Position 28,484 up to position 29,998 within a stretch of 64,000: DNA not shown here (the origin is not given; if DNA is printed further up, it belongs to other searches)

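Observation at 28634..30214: Terminator-bounded islet with an AIPR/ParB-like putative abortive-infection protein divergent from an XRE regulator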

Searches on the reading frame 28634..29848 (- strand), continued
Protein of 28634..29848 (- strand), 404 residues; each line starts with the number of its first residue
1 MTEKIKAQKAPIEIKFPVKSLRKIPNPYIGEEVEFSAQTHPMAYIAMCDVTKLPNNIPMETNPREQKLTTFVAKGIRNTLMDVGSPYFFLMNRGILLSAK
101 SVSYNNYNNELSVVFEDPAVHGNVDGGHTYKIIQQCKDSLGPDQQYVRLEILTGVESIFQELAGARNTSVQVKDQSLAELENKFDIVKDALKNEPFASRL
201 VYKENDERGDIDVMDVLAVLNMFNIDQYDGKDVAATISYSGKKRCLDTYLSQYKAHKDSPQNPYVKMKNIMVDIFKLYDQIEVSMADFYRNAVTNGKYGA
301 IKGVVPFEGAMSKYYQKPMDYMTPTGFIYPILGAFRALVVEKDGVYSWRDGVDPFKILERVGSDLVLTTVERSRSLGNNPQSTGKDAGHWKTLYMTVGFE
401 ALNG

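Call 31: find_related_loci(query=A1, collection=genome_contigs, flank=6000)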
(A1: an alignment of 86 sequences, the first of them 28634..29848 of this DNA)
Query A1 (404 aa) in genome_contigs; peptide patterns used: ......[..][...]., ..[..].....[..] (x = any residue, [..] = any of these).
165 stretches matched a pattern; 125 encode a relative of the query (tblastn E <= 1e-3); the best 80 are kept; 80 distinct loci.
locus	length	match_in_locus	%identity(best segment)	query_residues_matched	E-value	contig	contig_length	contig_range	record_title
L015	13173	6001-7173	60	9-402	2e-160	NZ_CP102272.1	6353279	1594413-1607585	[Clostridium] asparagiforme DSM 15981 chromosome, complete genome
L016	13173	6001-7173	60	9-402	2e-159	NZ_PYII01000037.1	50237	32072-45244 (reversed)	Enterocloster lavalensis strain KCTC 15153 scaffold_36, whole genome shotgun sequence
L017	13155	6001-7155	61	15-402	2e-159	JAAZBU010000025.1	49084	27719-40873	MAG: Clostridiales bacterium isolate AS06rmzACSIP_630 75415_AS06, whole genome shotgun sequence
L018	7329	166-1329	61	12-402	2e-157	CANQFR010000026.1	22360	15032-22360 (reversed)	MAG: uncultured Lachnospiraceae bacterium isolate Lapin-005__bin77 genome assembly, contig: Lapin-005__NODE_3048_length_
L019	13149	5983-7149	58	12-403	2e-153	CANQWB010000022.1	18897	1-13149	MAG: uncultured Bacilli bacterium isolate Lapin-014__bin1 genome assembly, contig: Lapin-014__NODE_2385_length_18897_cov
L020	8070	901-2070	58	11-403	2e-152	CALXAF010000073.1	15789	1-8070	MAG: uncultured Oscillospiraceae bacterium isolate E01__bin70 genome assembly, contig: E01__k127_408801, whole genome sh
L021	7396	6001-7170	58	11-403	2e-152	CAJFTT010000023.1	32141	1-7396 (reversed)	Candidatus Tabaqchalia intestinavium isolate Coassembly_mag_113 genome assembly, contig: MAGpy_11413_min2k_bin_113_fak87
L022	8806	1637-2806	58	11-403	2e-152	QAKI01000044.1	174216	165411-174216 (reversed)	MAG: Subdoligranulum variabile isolate CIM:MAG 1127 contig_40664, whole genome shotgun sequence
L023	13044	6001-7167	58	12-403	2e-151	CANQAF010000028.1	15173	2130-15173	MAG: uncultured Bacilli bacterium isolate Lapin-002__bin35 genome assembly, contig: Lapin-002__NODE_5058_length_15173_co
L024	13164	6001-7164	59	12-402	2e-150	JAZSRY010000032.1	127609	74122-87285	MAG: Oscillospiraceae bacterium isolate T1900044535_TS20190001.MAGScoT_cleanbin_000012 SGB_5_k141_1040043, whole genome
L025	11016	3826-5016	57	4-402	1e-150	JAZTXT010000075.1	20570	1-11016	MAG: Bacilli bacterium isolate T1900045328_YK20190017.MAGScoT_cleanbin_000091 SGB_6491_k141_273630, whole genome shotgun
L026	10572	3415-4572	58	14-402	3e-149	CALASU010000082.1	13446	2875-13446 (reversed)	MAG TPA_asm: uncultured Clostridia bacterium isolate SRR6425820_bin.53_CONCOCT_v1.1_MAG genome assembly, contig: ERZ1767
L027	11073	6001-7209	57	1-403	7e-149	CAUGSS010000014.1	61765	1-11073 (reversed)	MAG TPA_asm: uncultured Eubacteriales bacterium isolate SRR16244405_bin.36_MetaWRAP_v1.3_MAG genome assembly, contig: ER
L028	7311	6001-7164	57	13-402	5e-149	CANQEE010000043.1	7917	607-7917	MAG: uncultured Bacilli bacterium isolate Lapin-007__bin12 genome assembly, contig: Lapin-007__NODE_4012_length_7917_cov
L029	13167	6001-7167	58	12-403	5e-148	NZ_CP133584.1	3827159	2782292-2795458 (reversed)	Bengtsoniella intestinalis strain BP47G chromosome, complete genome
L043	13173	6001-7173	54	13-403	3e-137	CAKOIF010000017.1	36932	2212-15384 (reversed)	MAG: uncultured Bacilli bacterium isolate REFINED_METABAT215_TOP10_CONTIGS_1500_ASSEMBLY_K77_MERGED__Hadza_MoBio_C-REDO_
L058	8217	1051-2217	51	14-403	3e-132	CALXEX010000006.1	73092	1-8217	MAG: uncultured Clostridia bacterium isolate BRZ_AS__bin32 genome assembly, contig: BRZ_AS__NODE_631_length_73092_cov_7.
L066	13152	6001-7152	51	16-403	2e-126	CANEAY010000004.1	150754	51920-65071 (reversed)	MAG TPA_asm: uncultured Pseudoflavonifractor sp. isolate SRR18439541_bin.29_metawrap_v1.3_MAG genome assembly, contig: N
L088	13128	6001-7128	41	16-397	2e-83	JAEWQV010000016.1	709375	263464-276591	MAG: Bacillota bacterium isolate OH_SBrB_32 k127_28452, whole genome shotgun sequence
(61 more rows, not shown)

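Call 33: predict_structure(alignment_id=A1)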
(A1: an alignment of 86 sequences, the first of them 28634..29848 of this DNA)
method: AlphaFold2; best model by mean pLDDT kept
length: 404 residues; sequences in the alignment: 86
mean_pLDDT: 87.6   pTM: 0.65
mean pLDDT of the five models: 87.6, 87.5, 87.0, 86.9, 86.3
residues with pLDDT >= 90: 270; 70-90: 80; 50-70: 42; < 50: 12
segments of 3 or more residues with pLDDT < 50: 1-6, 168-173
pLDDT, mean of each block of 10 residues (from residue 1): 49 95 84 60 94 92 71 87 83 90 96 91 90 95 95 81 54 59 90 96 74 94 85 74 91 95 97 98 98 94 88 96 96 96 96 97 98 95 93 96 86
secondary structure, 60 per line:
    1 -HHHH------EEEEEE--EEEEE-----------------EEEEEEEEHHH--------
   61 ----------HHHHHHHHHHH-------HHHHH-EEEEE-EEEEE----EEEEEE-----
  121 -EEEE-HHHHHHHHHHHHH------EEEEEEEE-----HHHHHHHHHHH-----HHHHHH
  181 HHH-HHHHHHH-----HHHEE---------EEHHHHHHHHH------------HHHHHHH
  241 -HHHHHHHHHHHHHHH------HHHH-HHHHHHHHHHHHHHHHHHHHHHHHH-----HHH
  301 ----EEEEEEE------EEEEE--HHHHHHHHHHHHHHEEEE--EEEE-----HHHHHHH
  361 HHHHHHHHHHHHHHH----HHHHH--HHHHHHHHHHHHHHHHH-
elements in order: H2-5 E12-17 E20-24 E42-49 H71-81 H89-93 E95-99 E101-105 E110-115 E122-125 H127-139 E146-153 H159-169 H175-183 H185-191 H213-221 H234-240 H242-256 H263-266 H268-292 E305-311 E318-322 H325-338 E339-342 E345-348 H354-375 H380-384 H387-403

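Call 38: fold_search(model_id=the predicted structure, library=pdb)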
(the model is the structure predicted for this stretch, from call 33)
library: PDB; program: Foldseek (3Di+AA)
matches with E <= 10: 167; with E <= 0.001: 0
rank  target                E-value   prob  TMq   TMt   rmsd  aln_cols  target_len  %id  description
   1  8zkp_A                5.8e-01  0.04  0.11  0.08  20.7       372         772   11  Cryo-EM structure of the efflux transporter MmpL5/MmpS5 from Mycobacterium tuberculosis, C3 symmetry (released 2025-05-21)
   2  9syt_A                6.8e-01  0.05  0.13  0.08  19.6       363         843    9  Asymmetric hexameric MmpS4-MmpL4 complex from Mycobacterium tuberculosis with "long" coiled-coil domain (released 2026-01-28)
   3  4ova_C                8.3e-01  0.08  0.06  0.10  14.4       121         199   12  Structure of the two tandem Tudor domains and a new identified KH0 domain from human Fragile X Mental Retardation Prot (released 2015-02-25)
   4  8gf6_C                9.7e-01  0.03  0.12  0.12  20.1       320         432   11  Apo-apo MCR assembly intermediate (released 2023-06-28)
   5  7ukz_A                1.3e+00  0.06  0.07  0.09  12.5       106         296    9  CDK11 in complex with small molecule inhibitor OTS964 (released 2022-10-26)
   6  3beg_A                1.3e+00  0.03  0.07  0.07  13.1       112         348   13  Crystal structure of SR protein kinase 1 complexed to its substrate ASF/SF2 (released 2008-04-01)
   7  1mro_B                1.4e+00  0.02  0.10  0.09  23.5       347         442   10  METHYL-COENZYME M REDUCTASE (released 1998-11-11)
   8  9u4t_A                1.6e+00  0.03  0.12  0.08  20.1       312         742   10  Cryo-EM map of MSMEG_3496 in complex with AcpM, size exclusion chromatography peak1 (released 2025-12-10)
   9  7b1s_B                1.6e+00  0.02  0.09  0.09  23.8       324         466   10  Crystal structure of the ethyl-coenzyme M reductase from Candidatus Ethanoperedens thermophilum at 0.994-A resolution (released 2021-07-14)
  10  2cz4_C                1.7e+00  0.06  0.08  0.21  10.9        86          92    8  Crystal structure of a putative PII-like signaling protein (TTHA0516) from Thermus thermophilus HB8 (released 2006-01-10)
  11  7k8d                  1.7e+00  0.02  0.11  0.08  17.5       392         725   11  CryoEM structure of a trehalose monomycolate transporter in TMM lipid nanodiscs (form II) (released 2021-09-22)
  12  8gf5_D                1.7e+00  0.02  0.12  0.11  20.2       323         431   11  McrD binds asymmetrically to methyl-coenzyme M reductase improving active site accessibility during assembly (released 2023-06-28)
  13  9c7n_A                1.8e+00  0.03  0.06  0.18  13.0       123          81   11  Crystal Structure of the GL3 ACT-like Domain (released 2025-10-08)
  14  9av7                  1.9e+00  0.04  0.07  0.08  10.6       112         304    7  Crystal structure of CMGC family protein kinase from Trichomonas vaginalis (AMP-PNP) (released 2024-03-13)
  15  9syj_A                1.9e+00  0.03  0.12  0.08  19.7       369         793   10  Asymmetric hexameric MmpS4-MmpL4 complex from Mycobacterium tuberculosis with "short" coiled-coil domain (released 2026-01-28)
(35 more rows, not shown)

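Call 39: search_protein_representatives(protein=window:28634-29848:-)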
Query: 404 residues. Proteins with E-value up to 0.001 (for the whole library): 1152; up to 1e-10: 729; up to 1e-30: 236. The best 150 are listed.
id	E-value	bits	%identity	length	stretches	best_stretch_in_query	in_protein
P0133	6.7e-116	404.0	52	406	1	10-400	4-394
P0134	2.2e-111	389.1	50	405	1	12-397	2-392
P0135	8.7e-108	377.2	49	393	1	15-398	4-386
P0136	7.4e-106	370.9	46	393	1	13-399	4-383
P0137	6.3e-102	358.0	46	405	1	9-398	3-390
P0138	3.4e-96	339.1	50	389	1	15-397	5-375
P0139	8.7e-94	331.2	46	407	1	14-401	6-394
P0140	2.3e-93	329.8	49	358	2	85-402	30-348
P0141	1.7e-91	323.6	46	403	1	10-397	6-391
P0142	9.1e-87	308.0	46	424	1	9-401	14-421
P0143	5.8e-86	305.4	44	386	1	14-372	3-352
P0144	1.2e-85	304.3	45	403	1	14-400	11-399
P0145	1.9e-81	290.5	47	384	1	38-398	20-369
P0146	1.0e-79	284.9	45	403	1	39-398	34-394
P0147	1.0e-78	281.6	39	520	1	39-395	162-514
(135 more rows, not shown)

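Call 40: search_solved_structures(query=A1, max_evalue=10, show_alignments=3)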
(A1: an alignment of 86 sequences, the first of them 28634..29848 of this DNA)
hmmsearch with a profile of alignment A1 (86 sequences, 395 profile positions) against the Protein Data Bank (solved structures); distinct sequences matched with E-value up to 10: 0.

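Call 59: search_protein_families(library=pfam, alignment_id=A2, max_evalue=10)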
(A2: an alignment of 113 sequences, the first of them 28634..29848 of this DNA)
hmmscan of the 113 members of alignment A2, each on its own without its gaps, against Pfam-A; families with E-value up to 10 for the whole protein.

A. member 1, window:28634-29848:- (404 aa): 4 families
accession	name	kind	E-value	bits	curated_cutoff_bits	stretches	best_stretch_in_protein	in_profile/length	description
PF10592.14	AIPR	-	2.7e-29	103.3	25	1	60-376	2-299/308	AIPR protein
PF09797.15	NatB_MDM20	-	0.058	12.8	27.6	1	262-316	272-326/379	N-acetyltransferase B complex (NatB) non catalytic subunit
PF22901.2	dsrm_Ferlin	-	0.13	13.1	27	1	342-364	16-38/90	Ferlin dsRNA-binding domain-like domain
PF17271.8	Usher_TcfC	-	0.19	10.8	25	1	234-350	237-350/429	TcfC Usher-like barrel domain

B. families by the number of members that match (of 113 scanned): 76 families (the first 25 are shown)
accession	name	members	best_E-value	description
PF10592.14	AIPR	110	7.3e-39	AIPR protein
PF14072.11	DndB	2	0.0024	DNA-sulfur modification-associated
PF10368.14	YkyA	2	0.0038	Putative cell-wall binding lipoprotein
PF17726.7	DpnI_C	1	8.7e-09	Dam-replacing HTH domain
PF18863.6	AbiJ_NTD4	1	0.0021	AbiJ N-terminal domain 4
PF14285.11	DUF4367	1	0.0032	Domain of unknown function (DUF4367)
PF23010.2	RA_3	1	0.011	PHLPP protein RA domain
PF04200.17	Lipoprotein_17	1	0.013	Lipoprotein associated domain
PF11944.13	DUF3461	1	0.014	Protein of unknown function (DUF3461)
PF13600.11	DUF4140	1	0.023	N-terminal domain of unknown function (DUF4140)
PF12103.14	Lipl32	1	0.029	Surface lipoprotein of Spirochaetales order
PF07453.19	NUMOD1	1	0.029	NUMOD1 domain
PF21310.3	OCRL-like_ASH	1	0.031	Inositol polyphosphate 5-phosphatase OCRL-like, ASH domain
PF21229.3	TdIF1_2nd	1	0.037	TdIF1, C-terminal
PF19935.4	DUF6398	1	0.037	Domain of unknown function (DUF6398)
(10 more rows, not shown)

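Call 68: search_protein_families(library=pfam, proteins=[L043:7106-9388:+, L019:7943-8689:-, L023:9996-10919:-, L058:4431-5642:+, L015:7545-8900:+, L088:7146-7370:+, L019:8686-9672:-, L019:7165-7959:-], max_evalue=0.01)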
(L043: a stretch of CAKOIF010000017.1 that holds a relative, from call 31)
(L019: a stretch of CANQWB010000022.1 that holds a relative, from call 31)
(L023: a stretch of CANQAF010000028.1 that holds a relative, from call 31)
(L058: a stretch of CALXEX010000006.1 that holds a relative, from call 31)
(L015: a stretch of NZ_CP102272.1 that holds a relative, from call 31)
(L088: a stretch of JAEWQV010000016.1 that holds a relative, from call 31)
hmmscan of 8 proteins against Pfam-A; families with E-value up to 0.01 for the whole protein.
L043:7106-9388:+ (760 aa): 1 family
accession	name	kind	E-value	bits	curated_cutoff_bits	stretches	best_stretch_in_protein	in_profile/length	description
PF13589.12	HATPase_c_3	-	3.1e-05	24.5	25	1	156-237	19-99/137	Histidine kinase-, DNA gyrase B-, and HSP90-like ATPase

L019:7943-8689:- (248 aa): 13 families
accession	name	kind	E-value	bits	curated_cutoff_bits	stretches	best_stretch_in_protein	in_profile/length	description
PF00005.33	ABC_tran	-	5.1e-31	108.5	25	1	25-157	2-136/137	ABC transporter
PF13304.12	AAA_21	-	6.8e-09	36.6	27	1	126-191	234-301/304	AAA domain, putative AbiEii toxin, Type IV TA system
PF02463.25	SMC_N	-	9.2e-05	22.4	40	0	34-52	24-42/220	RecF/RecN/SMC N terminal domain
PF03215.21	Rad17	-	0.00083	19.8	23.8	1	36-58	47-69/186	Rad17 P-loop domain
PF13238.12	AAA_18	-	0.0014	19.5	29.4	1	38-112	2-61/128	AAA domain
PF13555.12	AAA_29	-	0.0015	18.7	27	1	30-61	18-49/61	P-loop containing region of AAA domain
PF13476.12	AAA_23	-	0.0025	18.9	27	1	5-54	2-39/201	AAA domain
PF13175.12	AAA_15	-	0.0028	17.8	32.1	1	30-141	20-92/374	AAA ATPase domain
PF09818.15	ABC_ATPase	-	0.0042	16.6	23.2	0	128-196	156-224/283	P-loop domain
PF00931.28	NB-ARC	-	0.007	16.1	23.5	0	33-56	17-40/248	NB-ARC domain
PF20720.3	nSTAND3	-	0.0075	16.4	27.2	0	25-55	8-38/155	Novel STAND NTPase 3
PF03193.22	RsgA_GTPase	-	0.0079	16.5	30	0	23-62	96-134/174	RsgA GTPase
PF13401.12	AAA_22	-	0.0085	16.9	27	0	34-102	5-64/130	AAA domain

L023:9996-10919:- (307 aa): 2 families
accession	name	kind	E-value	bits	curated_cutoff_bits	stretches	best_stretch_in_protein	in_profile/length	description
PF00589.27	Phage_integrase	-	3.6e-19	69.6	27.1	1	119-289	10-167/172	Phage integrase family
PF14659.12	Phage_int_SAM_3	-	1.1e-05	26.1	22.6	1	6-57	2-53/58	Phage integrase, N-terminal SAM-like domain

L058:4431-5642:+ (403 aa): 1 family
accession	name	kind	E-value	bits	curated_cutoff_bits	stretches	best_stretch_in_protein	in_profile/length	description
PF00145.23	DNA_methylase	-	2.4e-74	251.1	22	1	11-384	2-323/324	C-5 cytosine-specific DNA methylase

L015:7545-8900:+ (451 aa): 1 family
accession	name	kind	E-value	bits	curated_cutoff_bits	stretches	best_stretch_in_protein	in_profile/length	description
PF01554.23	MatE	-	1.1e-48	165.4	24.9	2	22-183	1-161/161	MatE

L088:7146-7370:+ (74 aa): 6 families
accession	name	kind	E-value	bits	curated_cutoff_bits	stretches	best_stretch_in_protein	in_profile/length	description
PF13443.12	HTH_26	-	1.1e-13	51.6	22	1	12-73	2-62/63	Cro/C1-type HTH DNA-binding domain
PF01381.28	HTH_3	-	1.4e-10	41.5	23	1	12-62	1-50/55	Helix-turn-helix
PF12844.13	HTH_19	-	1.4e-08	35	30.2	1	12-63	4-54/64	Helix-turn-helix domain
PF13560.12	HTH_31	-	6.5e-06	26.8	27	1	11-62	5-56/64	Helix-turn-helix domain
PF13744.12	HTH_37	-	4.4e-05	23.7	27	1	11-60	22-71/80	Helix-turn-helix domain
PF20317.4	HTH_60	-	0.0013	19.5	24.1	1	7-52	5-50/140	Helix-turn-helix domain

L019:8686-9672:- (328 aa): 3 families
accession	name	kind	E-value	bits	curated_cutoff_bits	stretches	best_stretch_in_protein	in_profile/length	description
PF09084.16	NMT1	-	6.9e-28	98.5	20.5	1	45-255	5-214/216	NMT1/THI5 like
PF13379.11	NMT1_2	-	6.7e-13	49.5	24.7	1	43-259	17-248/252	NMT1-like family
PF12974.12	Phosphonate-bd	-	5.7e-05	23.1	27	1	48-170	22-142/242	ABC transporter, phosphonate, periplasmic substrate-binding protein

L019:7165-7959:- (264 aa): 1 family
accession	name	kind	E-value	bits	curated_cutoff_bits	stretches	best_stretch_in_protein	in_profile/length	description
PF00528.27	BPD_transp_1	-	3.8e-25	89.1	26.4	1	90-263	2-183/184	Binding-protein-dependent transport system inner membrane component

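Call 70: search_dna_similar(query=window:28634-29848:-, collection=phages, mode=protein, max_rows=15)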
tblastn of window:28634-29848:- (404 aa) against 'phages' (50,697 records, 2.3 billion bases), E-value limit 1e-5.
Records with a match: 1; places in all: 1; records where one place covers at least 80% of the query: 1.
Best place of each record, by identity: <60% 1.
By first word of the organism name: Bacteriophage 1.
By host as written in the record: - 1.
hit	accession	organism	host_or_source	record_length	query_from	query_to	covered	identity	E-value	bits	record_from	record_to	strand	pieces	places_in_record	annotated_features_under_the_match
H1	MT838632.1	Bacteriophage sp.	human fecal samples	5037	12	394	95%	34.9%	9e-61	218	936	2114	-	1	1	record has no annotation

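Call 71: search_dna_similar(query=window:28634-29848:-, collection=plasmids, mode=protein, max_rows=20)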
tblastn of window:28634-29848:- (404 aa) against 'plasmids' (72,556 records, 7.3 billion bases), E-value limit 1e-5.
Records with a match: 15; places in all: 16; records where one place covers at least 80% of the query: 14.
Best place of each record, by identity: <60% 15.
By first word of the organism name: Roseomonas 4; Enterococcus 3; Latilactobacillus 2; Terribacillus 1; Lactiplantibacillus 1; Corynebacterium 1; Pusillibacter 1; Staphylococcus 1; Crinalium 1.
By predicted mobility (MOB-suite, as given by PLSDB): non-mobilizable 10; mobilizable 4; conjugative 1.
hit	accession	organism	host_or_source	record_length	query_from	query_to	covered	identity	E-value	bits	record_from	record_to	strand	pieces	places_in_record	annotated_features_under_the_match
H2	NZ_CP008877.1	Terribacillus goriensis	Cryptomeria japonica var. sinensis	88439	1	397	98%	50.2%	1e-122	398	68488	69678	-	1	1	AIPR family protein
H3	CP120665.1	Lactiplantibacillus plantarum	whole organism,fermented mustard green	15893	13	397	92%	41.6%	8e-68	285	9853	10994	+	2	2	AIPR family protein (x2)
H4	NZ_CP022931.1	Enterococcus durans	Drosophila melanogaster Oregon-R ...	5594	48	403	88%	39.4%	3e-67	238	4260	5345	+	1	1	AIPR family protein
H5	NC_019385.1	Enterococcus faecalis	-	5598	48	403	88%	39.4%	3e-67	238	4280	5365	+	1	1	AIPR family protein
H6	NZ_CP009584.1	Corynebacterium ulcerans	Homo sapiens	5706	48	403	88%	39.4%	3e-67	238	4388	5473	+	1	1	record has no annotation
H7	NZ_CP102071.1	Enterococcus faecalis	Pig,single cell,Rectal swab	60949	44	390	86%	40.2%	2e-68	241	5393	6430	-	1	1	AIPR family protein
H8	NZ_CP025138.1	Latilactobacillus sakei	kimchi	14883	15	397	95%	33.1%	8e-54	199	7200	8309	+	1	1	AIPR family protein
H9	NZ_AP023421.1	Pusillibacter faecalis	Homo sapiens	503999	39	397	89%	35.3%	2e-53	198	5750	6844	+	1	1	AIPR family protein | hypothetical protein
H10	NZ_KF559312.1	Latilactobacillus sakei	-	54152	15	397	95%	32.3%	2e-53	198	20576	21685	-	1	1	AIPR family protein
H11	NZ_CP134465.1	Staphylococcus warneri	White radish,Single cell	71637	15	397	95%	30.8%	2e-50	189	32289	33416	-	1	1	AIPR family protein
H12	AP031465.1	Roseomonas mucosa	Homo sapiens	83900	25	390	91%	22.6%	7e-8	62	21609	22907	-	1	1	hypothetical protein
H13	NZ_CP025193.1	Roseomonas mucosa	Homo sapiens,clinical, human skin, ...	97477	25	390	91%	22.6%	7e-8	62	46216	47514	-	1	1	hypothetical protein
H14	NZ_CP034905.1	Roseomonas mucosa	Homo sapiens,tissue sample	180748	25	390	91%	22.6%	7e-8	62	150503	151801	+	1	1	hypothetical protein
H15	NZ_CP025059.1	Roseomonas mucosa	Homo sapiens,Clinical, healthy, human ...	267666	25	390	91%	22.6%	7e-8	62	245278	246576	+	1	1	hypothetical protein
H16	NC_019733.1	Crinalium epipsammum PCC 9333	-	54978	43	355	77%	23.2%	3e-7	60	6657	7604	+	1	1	AIPR family protein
